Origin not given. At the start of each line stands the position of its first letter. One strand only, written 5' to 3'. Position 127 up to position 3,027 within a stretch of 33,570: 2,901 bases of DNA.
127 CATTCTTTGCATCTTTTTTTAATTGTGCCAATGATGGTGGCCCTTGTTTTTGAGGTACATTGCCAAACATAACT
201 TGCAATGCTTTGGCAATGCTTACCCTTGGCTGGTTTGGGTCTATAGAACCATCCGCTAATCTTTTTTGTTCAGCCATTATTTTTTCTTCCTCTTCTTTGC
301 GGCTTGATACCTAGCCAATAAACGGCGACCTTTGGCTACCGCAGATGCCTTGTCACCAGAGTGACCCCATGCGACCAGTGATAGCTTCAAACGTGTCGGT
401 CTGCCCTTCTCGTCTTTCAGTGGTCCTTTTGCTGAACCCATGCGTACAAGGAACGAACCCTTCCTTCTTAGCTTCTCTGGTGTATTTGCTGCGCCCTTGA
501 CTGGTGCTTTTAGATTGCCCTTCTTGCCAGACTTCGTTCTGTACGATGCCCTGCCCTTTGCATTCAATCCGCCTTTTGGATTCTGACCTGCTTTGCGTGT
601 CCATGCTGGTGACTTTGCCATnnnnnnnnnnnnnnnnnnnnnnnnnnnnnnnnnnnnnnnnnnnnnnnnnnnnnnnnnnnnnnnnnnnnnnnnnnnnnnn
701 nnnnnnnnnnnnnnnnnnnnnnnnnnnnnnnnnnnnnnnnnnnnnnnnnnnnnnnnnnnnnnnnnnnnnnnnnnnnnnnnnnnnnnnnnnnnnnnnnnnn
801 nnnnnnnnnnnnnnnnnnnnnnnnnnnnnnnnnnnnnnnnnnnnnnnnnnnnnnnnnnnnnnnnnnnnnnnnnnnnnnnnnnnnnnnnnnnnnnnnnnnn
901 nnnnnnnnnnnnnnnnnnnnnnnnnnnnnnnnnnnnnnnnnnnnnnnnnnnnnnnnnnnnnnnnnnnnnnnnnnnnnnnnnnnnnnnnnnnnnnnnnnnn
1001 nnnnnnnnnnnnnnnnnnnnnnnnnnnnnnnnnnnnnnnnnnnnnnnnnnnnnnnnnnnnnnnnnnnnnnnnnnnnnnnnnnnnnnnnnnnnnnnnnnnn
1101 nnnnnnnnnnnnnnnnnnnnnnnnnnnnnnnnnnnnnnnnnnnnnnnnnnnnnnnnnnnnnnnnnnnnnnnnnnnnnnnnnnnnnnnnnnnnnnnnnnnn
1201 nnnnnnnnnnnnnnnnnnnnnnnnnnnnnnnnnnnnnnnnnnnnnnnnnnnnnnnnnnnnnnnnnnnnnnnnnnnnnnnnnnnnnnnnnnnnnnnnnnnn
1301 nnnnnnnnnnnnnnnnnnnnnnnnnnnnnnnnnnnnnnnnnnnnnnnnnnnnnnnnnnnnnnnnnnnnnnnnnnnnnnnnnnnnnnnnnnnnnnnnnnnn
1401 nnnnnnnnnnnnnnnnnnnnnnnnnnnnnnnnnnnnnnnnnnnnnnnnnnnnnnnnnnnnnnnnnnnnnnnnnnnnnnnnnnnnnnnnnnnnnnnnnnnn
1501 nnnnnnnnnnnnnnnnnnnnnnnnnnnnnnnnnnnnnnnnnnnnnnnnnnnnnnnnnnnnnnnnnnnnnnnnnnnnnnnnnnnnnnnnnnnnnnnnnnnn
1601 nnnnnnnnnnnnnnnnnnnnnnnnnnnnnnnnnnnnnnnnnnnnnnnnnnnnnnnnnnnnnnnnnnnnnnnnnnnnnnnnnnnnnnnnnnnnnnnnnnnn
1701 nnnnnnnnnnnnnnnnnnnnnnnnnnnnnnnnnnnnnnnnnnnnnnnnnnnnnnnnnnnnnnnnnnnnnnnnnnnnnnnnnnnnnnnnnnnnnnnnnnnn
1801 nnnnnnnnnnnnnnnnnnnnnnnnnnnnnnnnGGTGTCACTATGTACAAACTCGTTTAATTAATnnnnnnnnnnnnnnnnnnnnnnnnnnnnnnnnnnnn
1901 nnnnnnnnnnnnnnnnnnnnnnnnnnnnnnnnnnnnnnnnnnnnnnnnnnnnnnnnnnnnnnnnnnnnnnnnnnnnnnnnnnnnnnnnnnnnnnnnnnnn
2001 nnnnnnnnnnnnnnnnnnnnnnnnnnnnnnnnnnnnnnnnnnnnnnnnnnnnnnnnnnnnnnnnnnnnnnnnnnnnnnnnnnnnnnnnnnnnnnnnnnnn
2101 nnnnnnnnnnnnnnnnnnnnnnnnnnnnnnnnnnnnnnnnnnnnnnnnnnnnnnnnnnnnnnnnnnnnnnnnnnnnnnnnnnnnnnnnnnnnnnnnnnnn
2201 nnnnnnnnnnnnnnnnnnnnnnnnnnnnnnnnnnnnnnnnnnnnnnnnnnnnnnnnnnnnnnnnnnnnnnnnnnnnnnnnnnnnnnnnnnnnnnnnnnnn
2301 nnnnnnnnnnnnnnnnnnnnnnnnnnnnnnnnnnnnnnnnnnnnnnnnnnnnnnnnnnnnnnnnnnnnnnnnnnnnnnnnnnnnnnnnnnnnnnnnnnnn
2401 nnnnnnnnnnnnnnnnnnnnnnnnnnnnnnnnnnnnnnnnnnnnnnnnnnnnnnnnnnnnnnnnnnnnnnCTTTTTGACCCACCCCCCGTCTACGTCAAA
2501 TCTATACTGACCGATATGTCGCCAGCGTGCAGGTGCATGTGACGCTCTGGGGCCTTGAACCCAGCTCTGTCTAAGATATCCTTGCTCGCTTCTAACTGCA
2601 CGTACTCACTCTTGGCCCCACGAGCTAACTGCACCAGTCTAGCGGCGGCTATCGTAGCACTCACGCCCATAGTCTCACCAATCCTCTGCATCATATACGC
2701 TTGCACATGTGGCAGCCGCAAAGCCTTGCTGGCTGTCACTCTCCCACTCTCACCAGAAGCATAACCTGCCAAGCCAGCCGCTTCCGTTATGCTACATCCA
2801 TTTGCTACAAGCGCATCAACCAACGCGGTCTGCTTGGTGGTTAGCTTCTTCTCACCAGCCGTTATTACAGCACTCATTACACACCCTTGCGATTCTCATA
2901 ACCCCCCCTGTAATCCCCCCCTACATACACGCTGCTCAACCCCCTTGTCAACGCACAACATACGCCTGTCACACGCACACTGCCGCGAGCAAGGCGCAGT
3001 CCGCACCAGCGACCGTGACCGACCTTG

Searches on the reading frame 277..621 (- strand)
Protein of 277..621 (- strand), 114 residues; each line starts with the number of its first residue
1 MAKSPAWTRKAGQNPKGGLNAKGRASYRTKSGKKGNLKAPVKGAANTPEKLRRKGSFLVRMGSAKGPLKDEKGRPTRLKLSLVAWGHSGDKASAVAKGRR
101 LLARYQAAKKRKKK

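Call 12: search_protein_families(library=pfam, proteins=[window:277-621:-], max_evalue=0.01)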
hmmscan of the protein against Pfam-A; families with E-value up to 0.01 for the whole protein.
window:277-621:- (114 aa): 1 family
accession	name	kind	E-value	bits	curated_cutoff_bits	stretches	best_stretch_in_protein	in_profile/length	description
PF19846.4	DUF6321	-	2.1e-25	89.6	28.5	1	13-85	2-72/72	Domain of unknown function (DUF6321)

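Call 13: search_protein_families(library=phrogs, proteins=[window:277-621:-], max_evalue=0.001)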
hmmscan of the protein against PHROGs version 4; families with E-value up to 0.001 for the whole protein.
window:277-621:- (114 aa): 8 families
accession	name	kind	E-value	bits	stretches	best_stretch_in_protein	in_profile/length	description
phrog_4689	-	unknown function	1.1e-19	71.8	1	2-86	17-98/99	-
phrog_3477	-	unknown function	1.3e-11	44.7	1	4-85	849-926/928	-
phrog_10346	-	unknown function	2.9e-10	40.6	1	10-85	450-523/525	-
phrog_727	-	unknown function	5.5e-10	40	1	3-90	349-433/450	-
phrog_11180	-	unknown function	9e-10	40.2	1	4-73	61-124/141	-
phrog_28131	-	unknown function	3.2e-07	30.8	1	5-85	296-370/372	-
phrog_30733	-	unknown function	3.8e-07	30.8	1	6-85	258-334/336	-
phrog_10538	-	unknown function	4.9e-07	31.1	1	4-85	78-154/156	-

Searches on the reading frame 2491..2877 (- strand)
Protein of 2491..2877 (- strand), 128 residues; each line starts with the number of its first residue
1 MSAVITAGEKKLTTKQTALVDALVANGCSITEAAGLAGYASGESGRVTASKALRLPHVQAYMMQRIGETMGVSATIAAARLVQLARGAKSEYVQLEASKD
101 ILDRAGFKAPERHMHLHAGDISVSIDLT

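Call 12: search_protein_families(library=pfam, proteins=[window:2491-2877:-], max_evalue=0.01)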
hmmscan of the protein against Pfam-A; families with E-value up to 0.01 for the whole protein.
window:2491-2877:- (128 aa): 1 family
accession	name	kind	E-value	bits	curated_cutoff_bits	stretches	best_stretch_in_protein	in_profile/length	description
PF03592.21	Terminase_2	-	2.1e-07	32.1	26.1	1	12-97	1-91/141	Terminase small subunit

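Call 13: search_protein_families(library=phrogs, proteins=[window:2491-2877:-], max_evalue=0.001)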
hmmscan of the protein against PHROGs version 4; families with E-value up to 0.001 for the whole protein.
window:2491-2877:- (128 aa): 4 families
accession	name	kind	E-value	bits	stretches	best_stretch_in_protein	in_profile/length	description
phrog_51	-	head and packaging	1.3e-12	49.1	1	6-97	83-176/261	terminase small subunit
phrog_2538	-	head and packaging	5.7e-09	37.2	1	11-113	2-99/129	terminase small subunit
phrog_17390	-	unknown function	6.8e-06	26.8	1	11-71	2-60/69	-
phrog_641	-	head and packaging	5.2e-05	24.8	1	12-75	3-64/162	terminase small subunit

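Call 23: find_related_loci(query=window:2491-2877:-, collection=viral_contigs, flank=3000)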
Query window:2491-2877:- (128 aa) in viral_contigs; peptide patterns used: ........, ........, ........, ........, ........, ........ (x = any residue, [..] = any of these).
600 stretches matched a pattern (row limit reached: there are more); 596 encode a relative of the query (tblastn E <= 1e-3); the best 80 are kept; 80 distinct loci.
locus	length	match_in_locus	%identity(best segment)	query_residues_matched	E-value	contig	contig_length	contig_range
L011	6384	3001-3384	99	1-128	3e-82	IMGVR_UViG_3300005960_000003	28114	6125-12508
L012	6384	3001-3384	98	1-128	9e-82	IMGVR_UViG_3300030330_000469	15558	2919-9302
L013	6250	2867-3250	98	1-128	3e-81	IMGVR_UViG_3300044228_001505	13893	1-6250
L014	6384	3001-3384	98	1-128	3e-81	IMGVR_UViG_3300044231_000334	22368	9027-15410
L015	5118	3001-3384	98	1-128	1e-80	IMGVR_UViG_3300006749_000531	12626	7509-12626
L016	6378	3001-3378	92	2-128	2e-74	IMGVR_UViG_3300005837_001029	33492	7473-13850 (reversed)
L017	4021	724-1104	91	1-128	1e-73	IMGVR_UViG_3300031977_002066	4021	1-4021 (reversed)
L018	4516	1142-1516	87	4-128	5e-71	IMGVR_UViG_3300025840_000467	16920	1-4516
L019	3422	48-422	87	4-128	5e-71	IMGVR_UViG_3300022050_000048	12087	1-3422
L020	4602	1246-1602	90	10-128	2e-69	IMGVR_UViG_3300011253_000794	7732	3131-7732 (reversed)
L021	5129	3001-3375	82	1-128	2e-67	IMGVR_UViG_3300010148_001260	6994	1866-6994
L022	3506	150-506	87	10-128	6e-67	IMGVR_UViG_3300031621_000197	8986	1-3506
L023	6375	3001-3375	82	1-128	4e-67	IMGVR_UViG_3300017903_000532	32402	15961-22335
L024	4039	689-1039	85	12-128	2e-64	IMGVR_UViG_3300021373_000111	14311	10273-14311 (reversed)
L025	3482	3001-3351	84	12-128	9e-64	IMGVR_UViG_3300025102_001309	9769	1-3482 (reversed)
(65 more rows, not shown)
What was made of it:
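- This suggests headful packaging rather than fixed ends here (call 23 table; inference).
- Tried and rejected: Fixed genome ends or a cos site at this locus are unlikely, because related contigs break at arbitrary positions (call 23).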

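Call 30: search_dna_similar(query=window:2491-2877:-, collection=phages, mode=protein, max_rows=15)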
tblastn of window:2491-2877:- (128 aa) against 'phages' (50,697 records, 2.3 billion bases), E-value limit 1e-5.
Records with a match: 2; places in all: 2; records where one place covers at least 80% of the query: 1.
Best place of each record, by identity: 60-80% 1; <60% 1.
By first word of the organism name: Pelagibacter 1; Lactobacillus 1.
By host as written in the record: Candidadtus Pelagibacter sp. HTCC1062 1; Lactobacillus paracasei 1.
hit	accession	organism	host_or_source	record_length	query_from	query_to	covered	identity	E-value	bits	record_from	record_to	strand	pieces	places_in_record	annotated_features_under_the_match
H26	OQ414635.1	Pelagibacter phage EXVC031P Hodr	Candidadtus Pelagibacter sp. HTCC1062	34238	11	128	92%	61.0%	5e-41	149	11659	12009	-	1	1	hypothetical protein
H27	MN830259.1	Lactobacillus phage JNU_P10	Lactobacillus paracasei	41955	11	66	44%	46.4%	1e-6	51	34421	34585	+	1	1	terminase small subunit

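Call 31: get_annotated_region(hit=H26, flank=4000)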
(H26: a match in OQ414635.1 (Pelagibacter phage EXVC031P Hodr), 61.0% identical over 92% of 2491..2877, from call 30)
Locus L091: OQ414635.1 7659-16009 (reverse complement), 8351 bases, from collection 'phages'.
description: Pelagibacter phage EXVC031P Hodr, complete genome.
organism: Pelagibacter phage EXVC031P Hodr (NCBI taxid 3029570)
taxonomy: Viruses; Duplodnaviria; Heunggongvirae; Uroviricota; Caudoviricetes
host: Candidadtus Pelagibacter sp. HTCC1062; source: -; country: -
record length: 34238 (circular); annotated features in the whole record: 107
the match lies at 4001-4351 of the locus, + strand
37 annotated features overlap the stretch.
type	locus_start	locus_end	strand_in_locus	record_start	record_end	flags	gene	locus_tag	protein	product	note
CDS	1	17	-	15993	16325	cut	-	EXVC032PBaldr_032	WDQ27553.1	hypothetical protein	CPT_C6N2_1062_C8_A_0.3_0000001_vscat_2__len_342 38__circular_032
CDS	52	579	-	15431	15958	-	-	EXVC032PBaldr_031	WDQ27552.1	hypothetical protein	CPT_C6N2_1062_C8_A_0.3_0000001_vscat_2__len_342 38__circular_031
CDS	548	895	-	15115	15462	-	-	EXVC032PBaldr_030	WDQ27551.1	hypothetical protein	CPT_C6N2_1062_C8_A_0.3_0000001_vscat_2__len_342 38__circular_030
regulatory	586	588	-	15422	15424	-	-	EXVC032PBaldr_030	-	ribosome_binding_site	-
CDS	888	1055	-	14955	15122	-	-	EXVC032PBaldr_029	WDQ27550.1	hypothetical protein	CPT_C6N2_1062_C8_A_0.3_0000001_vscat_2__len_342 38__circular_029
regulatory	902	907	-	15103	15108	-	-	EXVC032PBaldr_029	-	ribosome_binding_site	-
CDS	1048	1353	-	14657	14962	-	-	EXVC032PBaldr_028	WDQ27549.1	hypothetical protein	CPT_C6N2_1062_C8_A_0.3_0000001_vscat_2__len_342 38__circular_028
regulatory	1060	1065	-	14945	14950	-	-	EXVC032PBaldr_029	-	ribosome_binding_site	-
regulatory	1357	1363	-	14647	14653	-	-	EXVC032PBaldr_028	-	ribosome_binding_site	-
CDS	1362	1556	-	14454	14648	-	-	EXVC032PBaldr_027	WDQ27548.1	hypothetical protein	CPT_C6N2_1062_C8_A_0.3_0000001_vscat_2__len_342 38__circular_027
CDS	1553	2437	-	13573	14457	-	-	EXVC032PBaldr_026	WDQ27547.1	hypothetical protein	CPT_C6N2_1062_C8_A_0.3_0000001_vscat_2__len_342 38__circular_026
regulatory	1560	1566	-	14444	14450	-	-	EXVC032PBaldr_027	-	ribosome_binding_site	-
regulatory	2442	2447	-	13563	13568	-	-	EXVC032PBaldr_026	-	ribosome_binding_site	-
CDS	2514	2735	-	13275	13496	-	-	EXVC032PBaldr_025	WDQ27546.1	hypothetical protein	CPT_C6N2_1062_C8_A_0.3_0000001_vscat_2__len_342 38__circular_025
CDS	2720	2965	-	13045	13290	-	-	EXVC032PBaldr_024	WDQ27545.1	hypothetical protein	CPT_C6N2_1062_C8_A_0.3_0000001_vscat_2__len_342 38__circular_024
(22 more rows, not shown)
